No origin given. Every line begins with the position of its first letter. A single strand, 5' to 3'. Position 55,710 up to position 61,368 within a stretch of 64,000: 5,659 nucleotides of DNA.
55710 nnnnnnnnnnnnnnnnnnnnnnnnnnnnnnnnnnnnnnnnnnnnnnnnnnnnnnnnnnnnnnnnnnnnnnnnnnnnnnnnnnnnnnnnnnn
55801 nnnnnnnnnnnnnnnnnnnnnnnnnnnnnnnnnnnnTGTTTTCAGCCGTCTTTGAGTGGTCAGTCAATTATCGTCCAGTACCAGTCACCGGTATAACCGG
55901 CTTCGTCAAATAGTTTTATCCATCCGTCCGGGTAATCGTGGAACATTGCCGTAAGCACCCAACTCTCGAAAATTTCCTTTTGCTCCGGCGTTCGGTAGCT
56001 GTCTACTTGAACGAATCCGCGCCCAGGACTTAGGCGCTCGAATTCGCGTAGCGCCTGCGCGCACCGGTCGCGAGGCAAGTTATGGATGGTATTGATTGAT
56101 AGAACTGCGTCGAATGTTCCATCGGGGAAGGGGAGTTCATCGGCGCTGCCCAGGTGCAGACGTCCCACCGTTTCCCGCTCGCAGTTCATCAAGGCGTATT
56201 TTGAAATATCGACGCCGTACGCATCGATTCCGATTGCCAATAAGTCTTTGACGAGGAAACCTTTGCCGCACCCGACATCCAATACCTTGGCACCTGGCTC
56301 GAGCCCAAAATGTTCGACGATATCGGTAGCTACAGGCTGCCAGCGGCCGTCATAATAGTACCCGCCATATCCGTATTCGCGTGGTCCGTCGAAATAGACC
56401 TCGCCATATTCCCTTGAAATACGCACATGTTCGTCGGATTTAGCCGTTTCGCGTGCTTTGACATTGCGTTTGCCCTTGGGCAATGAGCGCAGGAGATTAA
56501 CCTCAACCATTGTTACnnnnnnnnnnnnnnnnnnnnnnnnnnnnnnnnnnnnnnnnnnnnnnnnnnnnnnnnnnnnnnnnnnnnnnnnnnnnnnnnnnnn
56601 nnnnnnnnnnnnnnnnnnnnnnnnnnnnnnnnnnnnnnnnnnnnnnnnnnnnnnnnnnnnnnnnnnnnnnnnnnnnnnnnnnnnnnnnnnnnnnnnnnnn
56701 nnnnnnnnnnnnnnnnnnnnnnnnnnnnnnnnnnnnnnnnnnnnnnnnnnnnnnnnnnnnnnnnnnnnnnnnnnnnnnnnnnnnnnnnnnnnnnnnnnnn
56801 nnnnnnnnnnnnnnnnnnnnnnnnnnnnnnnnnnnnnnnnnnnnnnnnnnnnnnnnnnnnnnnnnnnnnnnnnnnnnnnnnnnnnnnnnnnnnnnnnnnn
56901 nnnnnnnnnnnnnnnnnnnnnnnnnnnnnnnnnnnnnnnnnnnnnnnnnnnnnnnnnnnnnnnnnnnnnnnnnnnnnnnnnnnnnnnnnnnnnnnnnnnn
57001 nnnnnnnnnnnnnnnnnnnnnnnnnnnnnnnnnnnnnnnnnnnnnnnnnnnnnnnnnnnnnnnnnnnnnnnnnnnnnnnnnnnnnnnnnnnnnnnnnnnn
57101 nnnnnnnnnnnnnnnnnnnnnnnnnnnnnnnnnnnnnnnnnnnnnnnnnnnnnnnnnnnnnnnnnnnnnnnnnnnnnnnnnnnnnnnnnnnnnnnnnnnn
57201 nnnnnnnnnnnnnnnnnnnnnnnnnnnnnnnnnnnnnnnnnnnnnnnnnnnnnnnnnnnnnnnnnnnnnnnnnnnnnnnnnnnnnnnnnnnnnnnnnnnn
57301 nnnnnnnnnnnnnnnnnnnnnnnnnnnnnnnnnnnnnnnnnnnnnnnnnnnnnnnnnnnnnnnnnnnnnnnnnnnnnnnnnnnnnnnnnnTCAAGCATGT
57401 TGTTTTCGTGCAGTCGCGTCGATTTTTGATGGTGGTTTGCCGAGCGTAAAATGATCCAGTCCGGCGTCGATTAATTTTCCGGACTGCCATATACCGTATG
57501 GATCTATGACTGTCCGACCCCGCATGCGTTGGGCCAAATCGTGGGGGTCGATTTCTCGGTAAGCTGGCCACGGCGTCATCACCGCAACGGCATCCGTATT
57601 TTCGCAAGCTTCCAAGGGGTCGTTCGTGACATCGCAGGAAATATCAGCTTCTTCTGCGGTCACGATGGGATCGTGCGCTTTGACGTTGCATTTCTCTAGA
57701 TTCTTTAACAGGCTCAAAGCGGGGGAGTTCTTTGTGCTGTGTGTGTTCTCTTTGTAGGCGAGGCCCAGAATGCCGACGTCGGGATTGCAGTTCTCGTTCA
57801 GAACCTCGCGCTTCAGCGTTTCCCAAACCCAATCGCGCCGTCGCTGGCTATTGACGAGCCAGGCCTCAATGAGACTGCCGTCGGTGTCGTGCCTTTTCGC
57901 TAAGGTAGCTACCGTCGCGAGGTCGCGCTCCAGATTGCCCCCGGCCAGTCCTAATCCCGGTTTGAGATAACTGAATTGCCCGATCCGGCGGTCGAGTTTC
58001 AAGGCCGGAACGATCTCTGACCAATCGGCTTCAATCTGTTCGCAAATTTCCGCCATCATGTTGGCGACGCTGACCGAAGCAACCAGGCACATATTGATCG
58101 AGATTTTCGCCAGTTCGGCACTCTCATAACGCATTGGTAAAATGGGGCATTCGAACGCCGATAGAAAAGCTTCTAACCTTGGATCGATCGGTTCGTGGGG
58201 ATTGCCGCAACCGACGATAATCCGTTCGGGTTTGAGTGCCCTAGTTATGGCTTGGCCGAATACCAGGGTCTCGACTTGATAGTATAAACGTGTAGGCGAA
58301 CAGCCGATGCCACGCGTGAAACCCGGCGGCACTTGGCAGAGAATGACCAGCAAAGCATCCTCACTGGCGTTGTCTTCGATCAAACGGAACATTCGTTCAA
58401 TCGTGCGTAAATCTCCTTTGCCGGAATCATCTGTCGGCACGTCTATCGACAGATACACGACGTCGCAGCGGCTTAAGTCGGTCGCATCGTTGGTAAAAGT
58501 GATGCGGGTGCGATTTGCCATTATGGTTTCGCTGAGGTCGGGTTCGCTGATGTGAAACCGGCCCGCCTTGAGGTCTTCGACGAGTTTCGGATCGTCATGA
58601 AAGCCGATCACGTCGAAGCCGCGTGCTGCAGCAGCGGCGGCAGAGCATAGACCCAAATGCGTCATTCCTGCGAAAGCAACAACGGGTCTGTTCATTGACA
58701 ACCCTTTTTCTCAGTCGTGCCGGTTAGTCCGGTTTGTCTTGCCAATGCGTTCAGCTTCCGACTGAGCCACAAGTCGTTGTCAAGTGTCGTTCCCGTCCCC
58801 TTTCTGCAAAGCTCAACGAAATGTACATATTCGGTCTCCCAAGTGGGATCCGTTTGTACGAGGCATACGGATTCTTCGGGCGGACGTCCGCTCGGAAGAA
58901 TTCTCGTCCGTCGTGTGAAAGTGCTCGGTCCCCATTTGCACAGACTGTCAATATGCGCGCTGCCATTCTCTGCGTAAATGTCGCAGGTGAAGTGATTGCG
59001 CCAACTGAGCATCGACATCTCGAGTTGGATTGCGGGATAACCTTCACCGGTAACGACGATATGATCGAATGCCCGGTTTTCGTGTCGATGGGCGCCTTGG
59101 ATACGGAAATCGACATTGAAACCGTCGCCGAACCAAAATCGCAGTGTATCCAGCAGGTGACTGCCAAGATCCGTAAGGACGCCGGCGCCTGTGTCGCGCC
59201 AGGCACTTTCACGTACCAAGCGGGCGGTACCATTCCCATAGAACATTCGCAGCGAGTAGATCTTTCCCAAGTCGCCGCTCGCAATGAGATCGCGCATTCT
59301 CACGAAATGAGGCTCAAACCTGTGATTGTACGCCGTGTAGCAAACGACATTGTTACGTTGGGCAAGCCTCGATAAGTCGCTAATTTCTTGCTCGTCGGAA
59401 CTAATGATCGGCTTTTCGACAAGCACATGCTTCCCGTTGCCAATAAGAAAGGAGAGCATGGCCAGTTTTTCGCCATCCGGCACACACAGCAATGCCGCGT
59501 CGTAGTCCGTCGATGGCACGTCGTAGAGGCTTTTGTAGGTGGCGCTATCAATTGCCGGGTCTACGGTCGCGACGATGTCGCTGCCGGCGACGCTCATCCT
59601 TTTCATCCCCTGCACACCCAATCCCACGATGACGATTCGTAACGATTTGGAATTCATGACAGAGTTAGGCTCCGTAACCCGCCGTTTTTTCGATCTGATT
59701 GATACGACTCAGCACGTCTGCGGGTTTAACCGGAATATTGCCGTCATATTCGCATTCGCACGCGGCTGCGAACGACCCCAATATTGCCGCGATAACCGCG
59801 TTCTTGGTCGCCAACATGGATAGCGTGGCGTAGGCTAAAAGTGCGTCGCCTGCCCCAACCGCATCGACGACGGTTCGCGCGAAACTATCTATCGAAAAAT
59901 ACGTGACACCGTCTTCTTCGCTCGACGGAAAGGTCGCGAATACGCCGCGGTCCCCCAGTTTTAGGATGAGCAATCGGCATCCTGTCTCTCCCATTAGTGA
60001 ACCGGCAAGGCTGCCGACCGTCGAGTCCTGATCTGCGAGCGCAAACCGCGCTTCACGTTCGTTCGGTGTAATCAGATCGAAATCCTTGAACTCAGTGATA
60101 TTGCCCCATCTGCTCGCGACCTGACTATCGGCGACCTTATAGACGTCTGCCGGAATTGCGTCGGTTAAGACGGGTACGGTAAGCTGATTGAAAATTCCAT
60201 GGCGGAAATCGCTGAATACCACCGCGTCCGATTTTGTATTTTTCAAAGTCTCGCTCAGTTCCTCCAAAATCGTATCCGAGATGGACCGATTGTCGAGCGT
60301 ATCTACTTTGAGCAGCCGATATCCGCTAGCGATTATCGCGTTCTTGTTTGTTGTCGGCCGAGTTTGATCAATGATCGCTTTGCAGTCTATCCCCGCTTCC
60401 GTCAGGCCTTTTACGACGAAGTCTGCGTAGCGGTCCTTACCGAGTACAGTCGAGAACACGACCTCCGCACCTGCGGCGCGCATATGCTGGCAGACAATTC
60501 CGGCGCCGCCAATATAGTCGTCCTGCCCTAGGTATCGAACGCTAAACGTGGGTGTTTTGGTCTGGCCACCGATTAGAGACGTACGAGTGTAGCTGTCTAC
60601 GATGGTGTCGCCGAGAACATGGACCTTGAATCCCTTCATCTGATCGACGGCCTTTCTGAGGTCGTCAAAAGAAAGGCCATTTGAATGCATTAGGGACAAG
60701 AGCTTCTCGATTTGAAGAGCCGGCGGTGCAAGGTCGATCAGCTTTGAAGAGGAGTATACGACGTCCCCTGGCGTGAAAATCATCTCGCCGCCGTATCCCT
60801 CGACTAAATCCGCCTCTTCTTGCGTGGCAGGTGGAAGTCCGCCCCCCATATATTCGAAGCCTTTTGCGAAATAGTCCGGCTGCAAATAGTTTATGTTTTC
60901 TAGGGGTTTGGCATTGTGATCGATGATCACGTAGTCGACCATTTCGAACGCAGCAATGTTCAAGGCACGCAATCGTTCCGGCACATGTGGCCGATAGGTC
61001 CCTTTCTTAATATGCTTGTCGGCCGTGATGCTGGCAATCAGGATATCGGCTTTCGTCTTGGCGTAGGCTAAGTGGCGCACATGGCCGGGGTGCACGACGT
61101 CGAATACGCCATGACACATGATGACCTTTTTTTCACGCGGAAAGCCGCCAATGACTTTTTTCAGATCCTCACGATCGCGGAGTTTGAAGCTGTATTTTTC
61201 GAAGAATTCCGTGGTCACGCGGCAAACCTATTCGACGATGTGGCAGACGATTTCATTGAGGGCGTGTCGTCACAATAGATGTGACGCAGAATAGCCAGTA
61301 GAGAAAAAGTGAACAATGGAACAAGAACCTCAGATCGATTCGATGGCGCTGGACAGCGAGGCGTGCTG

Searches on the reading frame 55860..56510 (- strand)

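Call 69: search_protein_families(library=pfam, proteins=[window:55860-56510:-], max_evalue=0.00001)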
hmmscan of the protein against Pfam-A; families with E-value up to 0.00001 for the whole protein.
window:55860-56510:- (216 aa): 7 families
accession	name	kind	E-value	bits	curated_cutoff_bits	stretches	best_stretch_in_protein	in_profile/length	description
PF08241.18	Methyltransf_11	-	1.8e-18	67.4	21.2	1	77-160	1-86/95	Methyltransferase domain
PF13649.12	Methyltransf_25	-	1.3e-16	61.5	27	1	76-160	1-92/97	Methyltransferase domain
PF13847.12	Methyltransf_31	-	4.8e-11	43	27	1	71-174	2-115/145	Methyltransferase domain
PF08242.18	Methyltransf_12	-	8.8e-10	39.6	30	1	77-160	1-91/98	Methyltransferase domain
PF13489.12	Methyltransf_23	-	1.5e-09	38.2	27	1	61-202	9-146/164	Methyltransferase domain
PF07021.18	MetW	-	7.8e-08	32.6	21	1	70-144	11-87/193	Methionine biosynthesis protein MetW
PF02353.26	CMAS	-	6.8e-07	29.3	27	1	64-190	54-190/273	Mycolic acid cyclopropane synthetase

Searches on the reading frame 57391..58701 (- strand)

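Call 69: search_protein_families(library=pfam, proteins=[window:57391-58701:-], max_evalue=0.00001)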
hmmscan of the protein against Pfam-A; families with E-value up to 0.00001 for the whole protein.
window:57391-58701:- (436 aa): 3 families
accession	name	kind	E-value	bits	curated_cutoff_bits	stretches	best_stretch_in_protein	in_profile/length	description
PF03720.21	UDPG_MGDP_dh_C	-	1.1e-22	80.8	30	1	310-406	1-102/103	UDP-glucose/GDP-mannose dehydrogenase family, UDP binding domain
PF03721.20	UDPG_MGDP_dh_N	-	1.8e-19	70.5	27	1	8-167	3-177/187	UDP-glucose/GDP-mannose dehydrogenase family, NAD binding domain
PF00984.24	UDPG_MGDP_dh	-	1.4e-18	67.2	25.4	1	193-282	1-89/94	UDP-glucose/GDP-mannose dehydrogenase family, central domain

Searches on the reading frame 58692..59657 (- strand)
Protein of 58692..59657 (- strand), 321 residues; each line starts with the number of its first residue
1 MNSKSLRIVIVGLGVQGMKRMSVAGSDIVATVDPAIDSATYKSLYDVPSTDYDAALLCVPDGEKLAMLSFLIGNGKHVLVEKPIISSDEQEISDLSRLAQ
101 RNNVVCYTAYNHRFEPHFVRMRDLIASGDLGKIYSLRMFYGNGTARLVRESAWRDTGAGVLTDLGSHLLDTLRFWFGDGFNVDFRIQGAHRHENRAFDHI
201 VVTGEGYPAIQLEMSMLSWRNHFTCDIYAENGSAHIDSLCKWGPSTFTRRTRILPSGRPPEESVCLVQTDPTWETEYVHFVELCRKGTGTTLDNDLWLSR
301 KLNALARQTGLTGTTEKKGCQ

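Call 77: search_protein_families(library=ncbifam, proteins=[window:58692-59657:-], max_evalue=0.00001)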
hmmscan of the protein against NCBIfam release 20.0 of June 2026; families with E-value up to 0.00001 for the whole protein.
window:58692-59657:- (321 aa): 7 families
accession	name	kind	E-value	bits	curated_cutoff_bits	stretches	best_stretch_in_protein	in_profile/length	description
NF040723.1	UDP-GlcNAcDh_Arch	equivalog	1e-14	54.8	450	1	29-209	38-210/302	UDP-N-acetylglucosamine 3-dehydrogenase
TIGR04380.1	myo_inos_iolG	equivalog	3.5e-13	49.1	355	1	49-178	62-187/330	inositol 2-dehydrogenase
NF008607.0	PRK11579.1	subfamily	3e-12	46.2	330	1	17-186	29-199/346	oxidoreductase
NF041392.1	XylDh_Gfo6_Halo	equivalog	1.8e-11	43.5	350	1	29-199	59-232/350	D-xylose 1-dehydrogenase Gfo6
NF052479.1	LevoglcsnDh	equivalog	7.8e-11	41.3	650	1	66-182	88-208/386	levoglucosan dehydrogenase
NF007574.0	PRK10206.1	equivalog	7.5e-09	35.1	352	1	72-192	86-203/345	oxidoreductase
NF058561.1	BT_2158_fam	equivalog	2.2e-06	26.5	750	0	39-138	84-182/487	glycoside 3-dehydrogenase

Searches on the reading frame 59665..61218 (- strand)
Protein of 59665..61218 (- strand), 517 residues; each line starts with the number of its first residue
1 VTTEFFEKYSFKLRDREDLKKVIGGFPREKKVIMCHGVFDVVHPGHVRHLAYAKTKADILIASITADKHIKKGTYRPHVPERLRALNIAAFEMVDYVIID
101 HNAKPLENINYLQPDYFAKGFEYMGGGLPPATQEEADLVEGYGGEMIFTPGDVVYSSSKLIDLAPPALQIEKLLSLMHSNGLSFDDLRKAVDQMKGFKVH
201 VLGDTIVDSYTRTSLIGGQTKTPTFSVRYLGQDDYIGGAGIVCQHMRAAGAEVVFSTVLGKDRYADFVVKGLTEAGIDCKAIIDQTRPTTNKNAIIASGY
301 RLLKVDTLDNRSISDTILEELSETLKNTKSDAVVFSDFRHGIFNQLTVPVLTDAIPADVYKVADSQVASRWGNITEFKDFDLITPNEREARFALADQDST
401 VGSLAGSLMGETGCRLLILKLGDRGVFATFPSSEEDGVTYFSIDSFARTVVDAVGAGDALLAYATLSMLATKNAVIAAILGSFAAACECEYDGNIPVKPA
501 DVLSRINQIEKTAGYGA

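Call 69: search_protein_families(library=pfam, proteins=[window:59665-61218:-], max_evalue=0.00001)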
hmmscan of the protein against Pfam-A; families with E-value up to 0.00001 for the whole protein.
window:59665-61218:- (517 aa): 2 families
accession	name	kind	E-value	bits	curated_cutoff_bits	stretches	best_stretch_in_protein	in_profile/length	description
PF00294.29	PfkB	-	2.4e-20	73.5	25.8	1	235-496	34-297/302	pfkB family carbohydrate kinase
PF01467.32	CTP_transf_like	-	2.8e-09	37.7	21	1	35-124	2-91/133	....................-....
